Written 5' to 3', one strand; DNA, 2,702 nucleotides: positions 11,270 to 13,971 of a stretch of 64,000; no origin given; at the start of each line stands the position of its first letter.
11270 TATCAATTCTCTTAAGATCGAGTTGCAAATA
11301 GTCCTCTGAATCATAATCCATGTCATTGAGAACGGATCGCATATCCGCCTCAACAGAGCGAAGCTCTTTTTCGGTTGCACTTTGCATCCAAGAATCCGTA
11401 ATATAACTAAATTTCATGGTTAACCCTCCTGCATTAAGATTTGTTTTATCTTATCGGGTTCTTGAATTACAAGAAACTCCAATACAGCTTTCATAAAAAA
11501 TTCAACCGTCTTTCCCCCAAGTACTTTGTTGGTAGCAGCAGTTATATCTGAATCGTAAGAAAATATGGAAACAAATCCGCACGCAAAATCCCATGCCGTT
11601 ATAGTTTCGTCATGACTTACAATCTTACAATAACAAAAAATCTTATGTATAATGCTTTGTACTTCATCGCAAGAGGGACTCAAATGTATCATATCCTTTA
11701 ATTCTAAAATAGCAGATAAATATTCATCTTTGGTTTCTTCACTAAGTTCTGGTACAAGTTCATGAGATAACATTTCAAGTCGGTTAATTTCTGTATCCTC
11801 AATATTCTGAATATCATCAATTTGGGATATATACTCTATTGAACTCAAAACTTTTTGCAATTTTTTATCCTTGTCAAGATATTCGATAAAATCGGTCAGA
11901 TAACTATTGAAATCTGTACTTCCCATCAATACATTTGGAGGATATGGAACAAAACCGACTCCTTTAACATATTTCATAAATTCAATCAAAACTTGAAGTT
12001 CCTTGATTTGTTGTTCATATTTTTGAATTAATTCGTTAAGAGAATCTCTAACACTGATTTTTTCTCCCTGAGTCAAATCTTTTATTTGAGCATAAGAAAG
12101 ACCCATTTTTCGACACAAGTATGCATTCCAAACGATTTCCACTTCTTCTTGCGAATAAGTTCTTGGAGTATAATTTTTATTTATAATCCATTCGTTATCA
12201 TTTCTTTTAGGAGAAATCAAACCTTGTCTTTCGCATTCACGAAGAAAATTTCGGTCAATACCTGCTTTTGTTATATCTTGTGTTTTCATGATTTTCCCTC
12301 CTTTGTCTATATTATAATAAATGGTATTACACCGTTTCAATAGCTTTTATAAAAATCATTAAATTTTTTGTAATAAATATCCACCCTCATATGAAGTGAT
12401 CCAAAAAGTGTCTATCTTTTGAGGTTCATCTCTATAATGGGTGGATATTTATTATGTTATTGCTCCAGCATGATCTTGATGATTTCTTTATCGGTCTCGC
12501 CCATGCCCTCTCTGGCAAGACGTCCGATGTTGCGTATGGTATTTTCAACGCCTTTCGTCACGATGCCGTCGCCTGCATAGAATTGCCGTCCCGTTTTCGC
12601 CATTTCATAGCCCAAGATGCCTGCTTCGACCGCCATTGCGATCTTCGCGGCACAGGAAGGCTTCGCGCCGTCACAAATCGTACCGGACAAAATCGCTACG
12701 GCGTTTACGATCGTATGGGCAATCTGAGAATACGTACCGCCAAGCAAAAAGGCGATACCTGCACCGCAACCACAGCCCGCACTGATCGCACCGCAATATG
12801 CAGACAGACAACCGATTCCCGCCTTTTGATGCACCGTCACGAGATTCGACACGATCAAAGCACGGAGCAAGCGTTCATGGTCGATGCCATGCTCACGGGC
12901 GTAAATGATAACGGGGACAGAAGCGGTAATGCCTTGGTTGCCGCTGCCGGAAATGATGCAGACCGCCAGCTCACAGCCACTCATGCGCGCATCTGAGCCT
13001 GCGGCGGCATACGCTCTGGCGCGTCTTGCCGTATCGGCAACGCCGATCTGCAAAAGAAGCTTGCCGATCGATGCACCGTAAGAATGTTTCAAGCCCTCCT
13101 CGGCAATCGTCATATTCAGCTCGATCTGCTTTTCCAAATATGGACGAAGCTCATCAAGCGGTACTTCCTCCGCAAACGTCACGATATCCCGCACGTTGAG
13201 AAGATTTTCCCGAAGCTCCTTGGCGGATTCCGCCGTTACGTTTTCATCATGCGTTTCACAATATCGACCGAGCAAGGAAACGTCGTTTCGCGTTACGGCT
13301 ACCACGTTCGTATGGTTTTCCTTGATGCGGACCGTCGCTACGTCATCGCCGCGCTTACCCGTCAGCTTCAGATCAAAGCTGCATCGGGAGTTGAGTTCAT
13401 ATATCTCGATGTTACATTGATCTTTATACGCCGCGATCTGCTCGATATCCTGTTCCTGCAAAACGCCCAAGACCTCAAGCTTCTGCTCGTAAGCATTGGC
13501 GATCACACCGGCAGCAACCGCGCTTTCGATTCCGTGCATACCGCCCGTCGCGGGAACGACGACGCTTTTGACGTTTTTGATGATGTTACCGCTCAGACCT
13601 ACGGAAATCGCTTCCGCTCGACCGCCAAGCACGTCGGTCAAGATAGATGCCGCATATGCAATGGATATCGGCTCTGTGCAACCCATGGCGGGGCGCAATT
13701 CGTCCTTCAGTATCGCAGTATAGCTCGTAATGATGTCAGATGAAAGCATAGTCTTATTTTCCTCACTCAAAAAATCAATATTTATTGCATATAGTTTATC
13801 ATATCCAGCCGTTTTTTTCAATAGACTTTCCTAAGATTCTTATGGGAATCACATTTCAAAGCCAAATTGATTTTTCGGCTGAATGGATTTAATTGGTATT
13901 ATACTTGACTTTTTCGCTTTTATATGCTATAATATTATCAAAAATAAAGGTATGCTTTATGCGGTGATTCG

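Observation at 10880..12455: Low-GC three-gene cassette: MerR-like regulator with novel 200-aa C-domain plus two small proteins, next to the element junction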

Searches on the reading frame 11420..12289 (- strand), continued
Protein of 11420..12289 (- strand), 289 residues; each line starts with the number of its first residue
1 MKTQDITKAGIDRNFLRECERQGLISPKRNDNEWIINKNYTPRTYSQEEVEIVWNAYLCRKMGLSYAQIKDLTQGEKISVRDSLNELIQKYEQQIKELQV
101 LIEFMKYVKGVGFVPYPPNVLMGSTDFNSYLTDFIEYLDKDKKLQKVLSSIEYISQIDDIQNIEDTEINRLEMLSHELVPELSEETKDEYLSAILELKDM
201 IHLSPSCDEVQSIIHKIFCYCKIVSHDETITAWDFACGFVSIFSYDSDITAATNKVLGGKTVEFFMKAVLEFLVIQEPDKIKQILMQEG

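Call 35: search_protein_representatives(alignment_id=A1)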
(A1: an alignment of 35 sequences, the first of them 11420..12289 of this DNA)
Query: 35 sequences, 289 profile positions. Proteins with E-value up to 0.001 (for the whole library): 251; up to 1e-10: 101; up to 1e-30: 26. The best 150 are listed.
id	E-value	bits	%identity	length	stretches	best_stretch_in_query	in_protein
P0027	3.2e-128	443.8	-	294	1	1-286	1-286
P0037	6.7e-121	419.8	-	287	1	1-286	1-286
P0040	1.5e-115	402.2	-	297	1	1-288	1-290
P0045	3.9e-112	391.0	-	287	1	1-287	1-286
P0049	4.1e-108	377.8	-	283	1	1-284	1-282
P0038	2.8e-102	358.6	-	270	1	1-272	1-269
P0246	4.4e-96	338.3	-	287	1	1-283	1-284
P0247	8.6e-92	324.2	-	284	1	1-277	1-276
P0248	1.1e-91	323.9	-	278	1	1-279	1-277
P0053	1.2e-91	323.8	-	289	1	1-285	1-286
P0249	1.9e-89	316.5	-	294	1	1-286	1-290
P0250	5.5e-83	295.3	-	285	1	1-286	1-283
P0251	1.7e-80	287.1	-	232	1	62-286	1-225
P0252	4.3e-79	282.5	-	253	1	7-253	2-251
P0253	2.2e-75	270.4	-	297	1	1-286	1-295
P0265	4.7e-23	98.6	-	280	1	8-272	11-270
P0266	1.4e-20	90.5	-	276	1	9-277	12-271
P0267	3.2e-20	89.3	-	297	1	8-272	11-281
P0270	1.9e-19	86.8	-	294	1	7-272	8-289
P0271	3.2e-19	86.1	-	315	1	9-285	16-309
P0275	6.2e-18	81.8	-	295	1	6-279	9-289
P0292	8.0e-16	74.9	-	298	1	8-284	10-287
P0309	9.3e-14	68.1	-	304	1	22-277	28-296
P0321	6.1e-13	65.4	-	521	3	39-113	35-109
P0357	6.5e-09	52.2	-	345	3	3-113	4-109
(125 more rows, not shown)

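Call 36: search_protein_families(library=pfam, proteins=[P0265, P0266, P0267, P0270, P0271, P0275, P0292, P0321, P0357, P0309], max_evalue=0.01)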
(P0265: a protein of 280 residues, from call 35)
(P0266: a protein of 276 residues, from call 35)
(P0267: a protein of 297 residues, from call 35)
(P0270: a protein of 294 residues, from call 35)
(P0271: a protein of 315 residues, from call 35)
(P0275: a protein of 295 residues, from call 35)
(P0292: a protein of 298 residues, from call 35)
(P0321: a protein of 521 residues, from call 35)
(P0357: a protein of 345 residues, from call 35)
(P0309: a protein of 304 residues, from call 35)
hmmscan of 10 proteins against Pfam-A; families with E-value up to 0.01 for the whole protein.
P0265 (280 aa): 2 families
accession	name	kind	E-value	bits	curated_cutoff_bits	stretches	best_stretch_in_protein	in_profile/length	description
PF13411.12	MerR_1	-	2.8e-13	50.2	21.6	1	3-73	1-68/69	MerR HTH family regulatory protein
PF00376.29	MerR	-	0.00014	22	28.2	1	12-43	9-38/38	MerR family regulatory protein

P0266 (276 aa): 2 families
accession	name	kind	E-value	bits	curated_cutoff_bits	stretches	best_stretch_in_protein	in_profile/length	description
PF13411.12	MerR_1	-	2e-10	41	21.6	1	9-68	7-65/69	MerR HTH family regulatory protein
PF00376.29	MerR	-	0.0011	19.2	28.2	1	12-41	9-38/38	MerR family regulatory protein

P0267 (297 aa): 3 families
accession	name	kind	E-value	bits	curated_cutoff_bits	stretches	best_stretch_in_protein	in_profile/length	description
PF13411.12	MerR_1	-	1.7e-10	41.3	21.6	1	9-71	7-67/69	MerR HTH family regulatory protein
PF00376.29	MerR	-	6.3e-05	23.2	28.2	1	12-37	9-34/38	MerR family regulatory protein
PF09278.17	MerR-DNA-bind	-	0.0026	18.8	25.4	1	57-98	11-58/65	MerR, DNA binding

P0270 (294 aa): 4 families
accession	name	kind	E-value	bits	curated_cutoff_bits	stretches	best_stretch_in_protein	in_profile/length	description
PF13411.12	MerR_1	-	1.5e-12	47.9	21.6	1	10-69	10-67/69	MerR HTH family regulatory protein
PF05838.17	Glyco_hydro_108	-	0.0011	19.9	21.2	1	7-75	21-80/85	Glycosyl hydrolase 108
PF00376.29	MerR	-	0.0017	18.6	28.2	1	11-35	10-34/38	MerR family regulatory protein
PF09278.17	MerR-DNA-bind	-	0.0034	18.4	25.4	0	56-96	12-58/65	MerR, DNA binding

P0271 (315 aa): 4 families
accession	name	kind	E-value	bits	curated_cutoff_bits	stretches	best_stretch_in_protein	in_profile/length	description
PF13411.12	MerR_1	-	6.2e-09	36.3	21.6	1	12-79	6-67/69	MerR HTH family regulatory protein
PF07739.18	TipAS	-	0.00027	21.9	23.8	1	213-296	38-117/117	TipAS antibiotic-recognition domain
PF08598.16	Sds3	-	0.0015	19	25.4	1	85-112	96-123/217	Sds3-like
PF13833.12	EF-hand_8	-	0.0033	17.6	28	0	168-201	4-34/54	EF-hand domain pair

P0275 (295 aa): 3 families
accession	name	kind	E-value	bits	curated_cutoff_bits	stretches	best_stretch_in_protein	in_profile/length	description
PF13411.12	MerR_1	-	7.7e-09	36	21.6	1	3-67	1-63/69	MerR HTH family regulatory protein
PF04313.20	HSDR_N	-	0.0024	18.2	25.1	1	42-130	2-84/198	Type I restriction enzyme R protein N terminus (HSDR_N)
PF07739.18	TipAS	-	0.004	18.1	23.8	0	177-281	18-116/117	TipAS antibiotic-recognition domain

P0292 (298 aa): 4 families
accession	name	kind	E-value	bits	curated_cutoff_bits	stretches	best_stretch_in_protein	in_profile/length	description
PF13411.12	MerR_1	-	2.8e-13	50.2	21.6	1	2-75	1-67/69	MerR HTH family regulatory protein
PF00376.29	MerR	-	0.0008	19.6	28.2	1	3-29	1-27/38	MerR family regulatory protein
PF09278.17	MerR-DNA-bind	-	0.002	19.2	25.4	1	52-101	2-57/65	MerR, DNA binding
PF09107.17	SelB-wing_3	-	0.0073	16.3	23.2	0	4-20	11-27/47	Elongation factor SelB, winged helix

P0321 (521 aa): 3 families
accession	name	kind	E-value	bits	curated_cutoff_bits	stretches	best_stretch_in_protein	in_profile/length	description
PF13411.12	MerR_1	-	2.9e-18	66.2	21.6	2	130-189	9-67/69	MerR HTH family regulatory protein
PF00376.29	MerR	-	9e-06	25.9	28.2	1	12-41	9-38/38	MerR family regulatory protein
PF00458.25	WHEP-TRS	-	0.003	18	32.5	0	421-452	20-51/53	WHEP-TRS domain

P0357 (345 aa): 3 families
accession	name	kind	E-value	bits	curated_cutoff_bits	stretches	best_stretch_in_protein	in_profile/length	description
PF13411.12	MerR_1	-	6.6e-11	42.6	21.6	1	4-71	3-68/69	MerR HTH family regulatory protein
PF07739.18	TipAS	-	0.0003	21.7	23.8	1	171-242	46-117/117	TipAS antibiotic-recognition domain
PF00376.29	MerR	-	0.00031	20.9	28.2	1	3-38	1-35/38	MerR family regulatory protein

P0309 (304 aa): 0 families
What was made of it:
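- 11420..12289 (-): Gene A: 289 aa, MerR winged helix (about residues 1-75), coiled-coil helix (81-111) and TipAS-like helical domain (about 125-289). The profile search finds 251 representatives, and the distant ones match MerR_1 plus a weak TipAS (calls 35, 36).
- On MerR family transcriptional regulators: Profile relatives match MerR_1 at E 1e-9 to 1e-13 (call 36).
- On TipA class (TipAL/Mta/AlbA): Weak PF07739 hits in distant relatives (call 36).
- Closest known: TipAL / Mta / AlbA class of MerR-family regulators. Same: Distant sequence relatives match MerR_1 and, weakly, TipAS (call 36).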

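Call 55: find_related_loci(query=A1, collection=genome_contigs, flank=6000)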
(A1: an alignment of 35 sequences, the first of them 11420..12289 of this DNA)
Query A1 (289 aa) in genome_contigs; peptide patterns used: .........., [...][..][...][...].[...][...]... (x = any residue, [..] = any of these).
62 stretches matched a pattern; 5 encode a relative of the query (tblastn E <= 1e-3); 5 distinct loci.
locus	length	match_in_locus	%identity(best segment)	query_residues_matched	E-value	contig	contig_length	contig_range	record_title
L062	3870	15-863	72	1-283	3e-147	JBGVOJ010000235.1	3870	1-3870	MAG: Eubacteriales bacterium isolate fecal_MAG_213 fecal_MAG_213_contig_0235, whole genome shotgun sequence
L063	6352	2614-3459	63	1-282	2e-119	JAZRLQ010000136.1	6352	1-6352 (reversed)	MAG: Eubacteriales bacterium isolate T1900045430_YK20190121.MAGScoT_cleanbin_000015 SGB_7095_k141_1075331, whole genome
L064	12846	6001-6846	46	1-283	7e-86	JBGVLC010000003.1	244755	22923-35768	MAG: Ruminococcus sp. isolate fecal_MAG_290 fecal_MAG_290_contig_0003, whole genome shotgun sequence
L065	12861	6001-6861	45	1-288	2e-83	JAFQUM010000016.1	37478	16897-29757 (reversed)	MAG: Clostridia bacterium isolate RGIG2162 Goat_Colon.Co__c734702, whole genome shotgun sequence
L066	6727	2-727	29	47-287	5e-36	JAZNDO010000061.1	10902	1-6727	MAG: Christensenellaceae bacterium isolate T1900044726_TS20190192.MAGScoT_cleanbin_000059 SGB_1955_k141_606361, whole ge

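Call 65: find_related_loci(query=A1, collection=viral_contigs, flank=5000)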
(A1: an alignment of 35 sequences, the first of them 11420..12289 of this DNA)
Query A1 (289 aa) in viral_contigs; peptide patterns used: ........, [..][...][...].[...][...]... (x = any residue, [..] = any of these).
41 stretches matched a pattern, but none encodes a relative of the query by tblastn (E <= 1e-3).
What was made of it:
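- Tried and rejected: A against IMG/VR found none (call 65).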

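Call 81: search_protein_families(library=pfam, proteins=[L008:7891-8313:+], max_evalue=0.01)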
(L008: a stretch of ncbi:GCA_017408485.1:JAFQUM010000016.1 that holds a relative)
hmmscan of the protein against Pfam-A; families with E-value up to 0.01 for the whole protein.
L008:7891-8313:+ (140 aa): 0 families

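Call 85: search_dna_similar(query=window:11420-12289:-, collection=plasmids, mode=protein, max_evalue=0.001, max_rows=10)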
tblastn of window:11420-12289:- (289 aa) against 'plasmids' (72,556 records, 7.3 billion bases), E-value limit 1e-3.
No match.

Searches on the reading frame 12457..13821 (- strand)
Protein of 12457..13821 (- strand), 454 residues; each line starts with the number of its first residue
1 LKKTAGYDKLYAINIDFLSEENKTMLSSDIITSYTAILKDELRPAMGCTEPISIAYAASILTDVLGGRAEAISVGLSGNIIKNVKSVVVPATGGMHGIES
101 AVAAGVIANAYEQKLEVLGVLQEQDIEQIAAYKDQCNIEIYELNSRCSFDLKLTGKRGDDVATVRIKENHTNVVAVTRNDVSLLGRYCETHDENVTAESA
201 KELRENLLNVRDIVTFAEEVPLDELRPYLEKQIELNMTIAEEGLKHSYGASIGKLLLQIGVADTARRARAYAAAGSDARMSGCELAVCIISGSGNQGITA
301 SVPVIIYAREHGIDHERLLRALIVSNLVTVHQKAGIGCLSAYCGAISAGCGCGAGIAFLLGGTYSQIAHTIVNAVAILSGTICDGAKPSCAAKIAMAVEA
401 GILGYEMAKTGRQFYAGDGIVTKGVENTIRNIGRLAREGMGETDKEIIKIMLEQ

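Call 5: search_protein_families(library=pfam, proteins=[window:12457-13821:-], max_evalue=0.1)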
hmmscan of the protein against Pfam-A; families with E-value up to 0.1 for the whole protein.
window:12457-13821:- (454 aa): 1 family
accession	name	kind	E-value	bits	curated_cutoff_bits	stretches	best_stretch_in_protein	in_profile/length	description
PF03313.21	SDH_alpha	-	3e-64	217.6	26.4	1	113-449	2-260/260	Serine dehydratase alpha chain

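Call 38: find_encoding_contigs(protein=window:12457-13749:-, flank=8000, max_places=8)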
Protein window:12457-13749:- (430 aa): 23 contigs read that carry it; 8 places shown.
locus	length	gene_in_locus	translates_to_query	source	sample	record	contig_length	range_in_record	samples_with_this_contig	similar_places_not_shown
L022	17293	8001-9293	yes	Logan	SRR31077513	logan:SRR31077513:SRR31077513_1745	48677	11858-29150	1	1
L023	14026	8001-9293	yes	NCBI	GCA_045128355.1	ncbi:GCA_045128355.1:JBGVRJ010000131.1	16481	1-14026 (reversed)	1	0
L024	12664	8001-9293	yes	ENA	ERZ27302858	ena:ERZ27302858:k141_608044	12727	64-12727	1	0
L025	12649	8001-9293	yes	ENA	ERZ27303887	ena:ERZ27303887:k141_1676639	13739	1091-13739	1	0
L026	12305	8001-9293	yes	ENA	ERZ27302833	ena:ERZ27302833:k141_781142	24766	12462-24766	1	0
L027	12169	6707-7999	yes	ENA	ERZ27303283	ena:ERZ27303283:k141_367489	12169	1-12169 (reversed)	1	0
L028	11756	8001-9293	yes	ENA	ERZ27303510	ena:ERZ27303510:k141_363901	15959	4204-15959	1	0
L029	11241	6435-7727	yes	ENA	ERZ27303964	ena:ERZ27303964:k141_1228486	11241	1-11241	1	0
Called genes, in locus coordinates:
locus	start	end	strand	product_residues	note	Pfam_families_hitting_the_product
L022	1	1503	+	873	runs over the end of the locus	PF25788:Ig_Rha78A_N, PF08531:Bac_rhamnosid_N, PF05592:Bac_rhamnosid, PF17389:Bac_rhamnosid6H, PF17390:Bac_rhamnosid_C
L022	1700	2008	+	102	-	-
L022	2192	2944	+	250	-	PF02592:Vut_1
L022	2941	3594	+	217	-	PF00106:adh_short, PF01370:Epimerase (weak), PF13561:adh_short_C2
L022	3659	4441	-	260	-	PF04536:TPM_phosphatase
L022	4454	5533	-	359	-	-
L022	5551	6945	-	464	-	PF13421:Band_7_1, PF01145:Band_7 (weak)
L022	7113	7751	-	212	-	-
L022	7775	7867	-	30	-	-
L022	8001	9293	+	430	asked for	PF03313:SDH_alpha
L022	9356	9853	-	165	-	PF05067:Mn_catalase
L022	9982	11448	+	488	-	PF00239:Resolvase, PF07508:Recombinase, PF13408:Zn_ribbon_recom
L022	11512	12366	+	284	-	PF12541:DUF3737, PF13229:Beta_helix (faint)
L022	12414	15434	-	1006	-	PF22907:Ams1-like_1st (weak), PF03065:Glyco_hydro_57 (weak), PF01074:Glyco_hydro_38N, PF09261:Alpha-mann_mid, PF07748:Glyco_hydro_38C, PF17677:Glyco_hydro38C2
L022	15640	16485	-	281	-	PF02645:DegV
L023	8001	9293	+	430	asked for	PF03313:SDH_alpha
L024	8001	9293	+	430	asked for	PF03313:SDH_alpha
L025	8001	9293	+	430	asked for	PF03313:SDH_alpha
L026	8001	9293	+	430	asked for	PF03313:SDH_alpha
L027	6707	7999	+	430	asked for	PF03313:SDH_alpha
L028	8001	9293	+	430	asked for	PF03313:SDH_alpha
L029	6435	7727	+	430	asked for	PF03313:SDH_alpha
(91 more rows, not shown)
